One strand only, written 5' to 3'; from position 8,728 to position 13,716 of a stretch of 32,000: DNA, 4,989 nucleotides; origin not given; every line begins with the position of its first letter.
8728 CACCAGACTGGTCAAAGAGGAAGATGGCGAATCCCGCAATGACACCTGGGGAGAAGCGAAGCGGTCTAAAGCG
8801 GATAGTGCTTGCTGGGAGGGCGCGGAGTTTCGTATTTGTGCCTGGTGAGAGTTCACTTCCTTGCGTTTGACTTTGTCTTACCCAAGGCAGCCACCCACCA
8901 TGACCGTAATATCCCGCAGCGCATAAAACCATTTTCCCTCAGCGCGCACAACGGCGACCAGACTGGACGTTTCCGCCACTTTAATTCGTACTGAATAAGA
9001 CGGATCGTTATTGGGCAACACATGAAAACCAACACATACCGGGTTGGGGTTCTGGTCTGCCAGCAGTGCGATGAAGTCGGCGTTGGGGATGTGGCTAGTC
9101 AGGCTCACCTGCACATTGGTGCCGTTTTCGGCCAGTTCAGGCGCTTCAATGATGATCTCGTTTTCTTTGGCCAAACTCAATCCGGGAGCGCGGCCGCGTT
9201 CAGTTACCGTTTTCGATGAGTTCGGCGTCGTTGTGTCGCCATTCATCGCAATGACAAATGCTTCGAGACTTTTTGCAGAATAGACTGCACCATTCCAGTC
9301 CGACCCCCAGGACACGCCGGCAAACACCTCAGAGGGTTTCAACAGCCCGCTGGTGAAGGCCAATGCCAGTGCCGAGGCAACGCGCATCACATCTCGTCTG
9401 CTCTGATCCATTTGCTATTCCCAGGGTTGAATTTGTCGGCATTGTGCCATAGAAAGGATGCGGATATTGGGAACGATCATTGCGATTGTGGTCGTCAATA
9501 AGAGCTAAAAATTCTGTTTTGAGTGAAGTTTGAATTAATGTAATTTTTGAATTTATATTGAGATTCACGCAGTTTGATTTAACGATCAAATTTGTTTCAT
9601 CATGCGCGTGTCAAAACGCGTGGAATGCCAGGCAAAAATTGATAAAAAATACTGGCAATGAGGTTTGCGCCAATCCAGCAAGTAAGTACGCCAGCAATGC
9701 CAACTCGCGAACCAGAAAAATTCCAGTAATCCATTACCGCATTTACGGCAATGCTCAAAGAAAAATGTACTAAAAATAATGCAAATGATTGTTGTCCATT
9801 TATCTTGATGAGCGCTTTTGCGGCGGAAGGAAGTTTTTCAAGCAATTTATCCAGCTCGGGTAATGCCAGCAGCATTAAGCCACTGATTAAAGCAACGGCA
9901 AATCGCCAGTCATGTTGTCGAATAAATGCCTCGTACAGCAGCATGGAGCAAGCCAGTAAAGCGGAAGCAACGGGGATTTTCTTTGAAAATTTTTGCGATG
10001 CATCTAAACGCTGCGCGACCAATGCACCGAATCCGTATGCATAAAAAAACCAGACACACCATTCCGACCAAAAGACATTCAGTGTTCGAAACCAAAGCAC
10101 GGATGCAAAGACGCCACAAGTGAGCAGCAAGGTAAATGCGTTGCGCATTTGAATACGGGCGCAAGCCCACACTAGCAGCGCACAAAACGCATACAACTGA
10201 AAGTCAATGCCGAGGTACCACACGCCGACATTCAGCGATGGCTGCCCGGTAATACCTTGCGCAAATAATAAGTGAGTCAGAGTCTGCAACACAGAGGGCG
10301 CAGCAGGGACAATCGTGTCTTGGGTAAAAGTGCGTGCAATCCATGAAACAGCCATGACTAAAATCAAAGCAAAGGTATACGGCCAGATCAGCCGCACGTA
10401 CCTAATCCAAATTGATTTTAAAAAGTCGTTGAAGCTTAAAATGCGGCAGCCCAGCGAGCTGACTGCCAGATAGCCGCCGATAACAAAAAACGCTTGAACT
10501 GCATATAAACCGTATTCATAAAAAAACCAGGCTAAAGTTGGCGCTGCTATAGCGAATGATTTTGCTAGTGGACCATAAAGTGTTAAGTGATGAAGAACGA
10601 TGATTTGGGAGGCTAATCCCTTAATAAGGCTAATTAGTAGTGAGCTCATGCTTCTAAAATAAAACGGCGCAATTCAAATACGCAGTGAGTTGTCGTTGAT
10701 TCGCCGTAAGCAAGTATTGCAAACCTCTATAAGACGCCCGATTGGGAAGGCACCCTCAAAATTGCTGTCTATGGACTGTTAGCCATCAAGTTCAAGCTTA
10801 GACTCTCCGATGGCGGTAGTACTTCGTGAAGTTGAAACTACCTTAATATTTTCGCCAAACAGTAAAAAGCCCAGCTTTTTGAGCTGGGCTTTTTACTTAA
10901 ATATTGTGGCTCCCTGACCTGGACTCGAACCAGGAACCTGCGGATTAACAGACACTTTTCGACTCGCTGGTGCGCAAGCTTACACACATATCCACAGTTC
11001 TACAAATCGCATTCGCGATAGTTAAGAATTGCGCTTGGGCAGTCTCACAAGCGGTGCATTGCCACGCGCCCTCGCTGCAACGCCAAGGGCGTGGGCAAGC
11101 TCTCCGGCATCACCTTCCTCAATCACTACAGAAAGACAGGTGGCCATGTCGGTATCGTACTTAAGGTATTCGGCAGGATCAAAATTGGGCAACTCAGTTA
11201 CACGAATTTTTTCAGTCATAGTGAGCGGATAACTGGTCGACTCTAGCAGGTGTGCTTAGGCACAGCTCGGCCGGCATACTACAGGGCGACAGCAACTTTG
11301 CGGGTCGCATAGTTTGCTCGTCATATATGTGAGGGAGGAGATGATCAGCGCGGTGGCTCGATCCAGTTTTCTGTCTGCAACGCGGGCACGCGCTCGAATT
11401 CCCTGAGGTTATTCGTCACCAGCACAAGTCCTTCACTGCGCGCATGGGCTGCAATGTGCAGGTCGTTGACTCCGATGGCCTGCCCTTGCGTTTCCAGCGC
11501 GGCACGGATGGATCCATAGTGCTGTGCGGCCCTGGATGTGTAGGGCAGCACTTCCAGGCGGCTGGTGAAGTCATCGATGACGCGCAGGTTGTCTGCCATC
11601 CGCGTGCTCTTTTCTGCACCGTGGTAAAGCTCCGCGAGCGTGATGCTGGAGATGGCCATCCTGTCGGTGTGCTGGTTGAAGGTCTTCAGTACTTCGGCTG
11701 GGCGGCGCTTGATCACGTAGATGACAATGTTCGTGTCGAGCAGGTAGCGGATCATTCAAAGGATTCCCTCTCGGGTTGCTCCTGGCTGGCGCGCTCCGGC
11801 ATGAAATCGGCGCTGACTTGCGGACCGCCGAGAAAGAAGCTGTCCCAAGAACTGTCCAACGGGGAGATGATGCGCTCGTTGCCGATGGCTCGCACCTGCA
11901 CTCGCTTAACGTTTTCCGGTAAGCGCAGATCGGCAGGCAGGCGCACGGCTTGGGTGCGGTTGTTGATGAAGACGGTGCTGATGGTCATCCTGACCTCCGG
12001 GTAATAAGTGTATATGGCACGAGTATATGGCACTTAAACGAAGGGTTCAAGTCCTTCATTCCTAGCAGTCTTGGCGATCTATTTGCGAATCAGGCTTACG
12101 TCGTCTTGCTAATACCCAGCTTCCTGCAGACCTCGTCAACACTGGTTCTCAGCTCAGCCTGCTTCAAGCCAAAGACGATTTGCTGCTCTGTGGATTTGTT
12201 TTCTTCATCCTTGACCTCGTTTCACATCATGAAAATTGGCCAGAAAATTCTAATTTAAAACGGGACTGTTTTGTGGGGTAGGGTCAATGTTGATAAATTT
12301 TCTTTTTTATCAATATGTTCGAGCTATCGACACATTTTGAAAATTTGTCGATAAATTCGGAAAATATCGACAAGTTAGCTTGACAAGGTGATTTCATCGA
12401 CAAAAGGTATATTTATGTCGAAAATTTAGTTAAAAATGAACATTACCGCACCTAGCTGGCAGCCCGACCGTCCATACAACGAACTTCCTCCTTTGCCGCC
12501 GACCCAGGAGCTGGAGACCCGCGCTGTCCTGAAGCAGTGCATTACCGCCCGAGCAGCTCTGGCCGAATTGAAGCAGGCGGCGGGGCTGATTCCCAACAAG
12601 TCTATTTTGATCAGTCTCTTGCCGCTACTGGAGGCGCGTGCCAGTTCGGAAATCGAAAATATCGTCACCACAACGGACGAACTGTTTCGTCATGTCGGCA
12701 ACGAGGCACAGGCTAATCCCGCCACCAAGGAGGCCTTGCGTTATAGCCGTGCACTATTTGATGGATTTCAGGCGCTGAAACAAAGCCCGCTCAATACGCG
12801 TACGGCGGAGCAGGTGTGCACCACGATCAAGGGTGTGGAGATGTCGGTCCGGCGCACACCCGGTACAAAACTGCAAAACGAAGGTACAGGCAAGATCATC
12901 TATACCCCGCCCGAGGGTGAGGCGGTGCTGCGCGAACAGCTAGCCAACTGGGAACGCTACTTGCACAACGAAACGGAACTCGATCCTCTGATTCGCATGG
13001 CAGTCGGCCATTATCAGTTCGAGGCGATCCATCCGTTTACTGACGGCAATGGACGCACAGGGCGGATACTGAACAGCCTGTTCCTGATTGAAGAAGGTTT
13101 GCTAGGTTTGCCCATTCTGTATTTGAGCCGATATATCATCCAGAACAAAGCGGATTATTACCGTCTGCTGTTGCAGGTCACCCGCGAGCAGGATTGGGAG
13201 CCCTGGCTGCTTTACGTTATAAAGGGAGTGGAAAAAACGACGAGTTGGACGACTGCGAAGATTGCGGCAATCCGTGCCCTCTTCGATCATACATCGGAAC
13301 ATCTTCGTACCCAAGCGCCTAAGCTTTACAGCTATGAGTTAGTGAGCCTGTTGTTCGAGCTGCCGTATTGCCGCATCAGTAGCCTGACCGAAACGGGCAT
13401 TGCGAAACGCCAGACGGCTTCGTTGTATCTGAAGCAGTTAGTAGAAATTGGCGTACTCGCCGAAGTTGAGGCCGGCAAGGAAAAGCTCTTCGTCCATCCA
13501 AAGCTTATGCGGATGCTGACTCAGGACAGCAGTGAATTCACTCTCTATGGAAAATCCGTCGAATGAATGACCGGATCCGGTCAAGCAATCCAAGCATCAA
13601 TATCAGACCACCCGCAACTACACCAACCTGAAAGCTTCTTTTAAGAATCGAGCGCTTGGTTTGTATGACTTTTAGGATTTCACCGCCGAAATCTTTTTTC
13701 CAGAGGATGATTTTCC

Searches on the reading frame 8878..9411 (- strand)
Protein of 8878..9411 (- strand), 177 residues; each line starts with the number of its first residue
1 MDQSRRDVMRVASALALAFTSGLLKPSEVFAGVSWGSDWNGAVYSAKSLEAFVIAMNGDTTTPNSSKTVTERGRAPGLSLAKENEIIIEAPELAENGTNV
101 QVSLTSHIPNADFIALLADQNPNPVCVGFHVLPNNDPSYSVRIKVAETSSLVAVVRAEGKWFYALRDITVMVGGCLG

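Call 28: search_protein_families(library=pfam, proteins=[window:8878-9411:-], max_evalue=0.01)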
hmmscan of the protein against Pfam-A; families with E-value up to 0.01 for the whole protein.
window:8878-9411:- (177 aa): 1 family
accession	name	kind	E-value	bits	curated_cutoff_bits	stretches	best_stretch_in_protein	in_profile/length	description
PF13501.12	SoxY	-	2.3e-23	83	28.4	1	82-175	12-112/112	Sulfur oxidation protein SoxY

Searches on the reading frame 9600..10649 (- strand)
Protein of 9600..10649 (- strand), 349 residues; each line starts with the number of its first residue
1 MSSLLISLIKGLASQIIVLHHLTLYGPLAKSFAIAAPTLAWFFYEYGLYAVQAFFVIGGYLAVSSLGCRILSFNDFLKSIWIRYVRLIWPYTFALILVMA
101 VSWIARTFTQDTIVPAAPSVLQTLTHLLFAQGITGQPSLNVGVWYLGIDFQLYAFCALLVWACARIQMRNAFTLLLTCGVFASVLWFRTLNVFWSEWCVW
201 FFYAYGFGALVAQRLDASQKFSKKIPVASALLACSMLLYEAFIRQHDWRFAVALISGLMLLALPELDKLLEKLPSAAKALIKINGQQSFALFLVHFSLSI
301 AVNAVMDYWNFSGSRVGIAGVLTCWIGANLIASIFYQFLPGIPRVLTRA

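Call 28: search_protein_families(library=pfam, proteins=[window:9600-10649:-], max_evalue=0.01)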
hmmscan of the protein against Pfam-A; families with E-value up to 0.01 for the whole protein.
window:9600-10649:- (349 aa): 1 family
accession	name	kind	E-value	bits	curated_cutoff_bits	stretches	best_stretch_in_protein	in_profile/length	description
PF01757.29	Acyl_transf_3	-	1.8e-19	70.4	31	1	7-324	5-320/326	Acyltransferase domain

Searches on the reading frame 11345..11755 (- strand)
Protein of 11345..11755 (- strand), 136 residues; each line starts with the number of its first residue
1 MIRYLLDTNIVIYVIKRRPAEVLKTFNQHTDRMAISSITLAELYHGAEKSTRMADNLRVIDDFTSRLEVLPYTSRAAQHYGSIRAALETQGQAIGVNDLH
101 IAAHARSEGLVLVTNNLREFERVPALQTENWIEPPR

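Call 28: search_protein_families(library=pfam, proteins=[window:11345-11755:-], max_evalue=0.01)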
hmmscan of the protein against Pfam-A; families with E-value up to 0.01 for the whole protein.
window:11345-11755:- (136 aa): 2 families
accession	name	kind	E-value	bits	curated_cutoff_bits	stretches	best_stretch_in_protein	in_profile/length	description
PF01850.27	PIN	-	6.3e-21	75.6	23.6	1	4-124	1-118/120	PIN domain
PF18480.7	DUF5615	-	0.0041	17.4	23.8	0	87-126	27-64/110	Domain of unknown function (DUF5615)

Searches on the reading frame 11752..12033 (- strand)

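Call 28: search_protein_families(library=pfam, proteins=[window:11752-12033:-], max_evalue=0.01)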
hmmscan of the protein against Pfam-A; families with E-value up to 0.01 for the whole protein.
window:11752-12033:- (93 aa): 1 family
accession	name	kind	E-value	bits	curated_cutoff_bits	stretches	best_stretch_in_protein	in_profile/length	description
PF04014.23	MazE_antitoxin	-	0.00037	20.8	24.7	1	21-64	1-48/48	Antidote-toxin recognition MazE, bacterial antitoxin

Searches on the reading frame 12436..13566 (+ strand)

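Call 6: search_protein_families(library=pfam, proteins=[window:12436-13566:+], max_evalue=0.1)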
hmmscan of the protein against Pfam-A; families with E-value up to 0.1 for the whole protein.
window:12436-13566:+ (376 aa): 4 families
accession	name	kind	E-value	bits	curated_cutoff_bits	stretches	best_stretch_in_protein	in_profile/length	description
PF21248.3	SoFic-like_C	-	3.7e-33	114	27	1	282-357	1-76/76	Protein adenylyltransferase SoFic-like, C-terminal domain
PF13784.11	Fic_N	-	1.4e-24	86.3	26.7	1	32-112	1-82/82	Fic/DOC family N-terminal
PF02661.23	Fic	-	1e-15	58.8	24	1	147-217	24-93/93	Fic/DOC family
PF24033.1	DUF7342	-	0.0072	16.8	31.6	1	323-361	29-67/150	Family of unknown function (DUF7342)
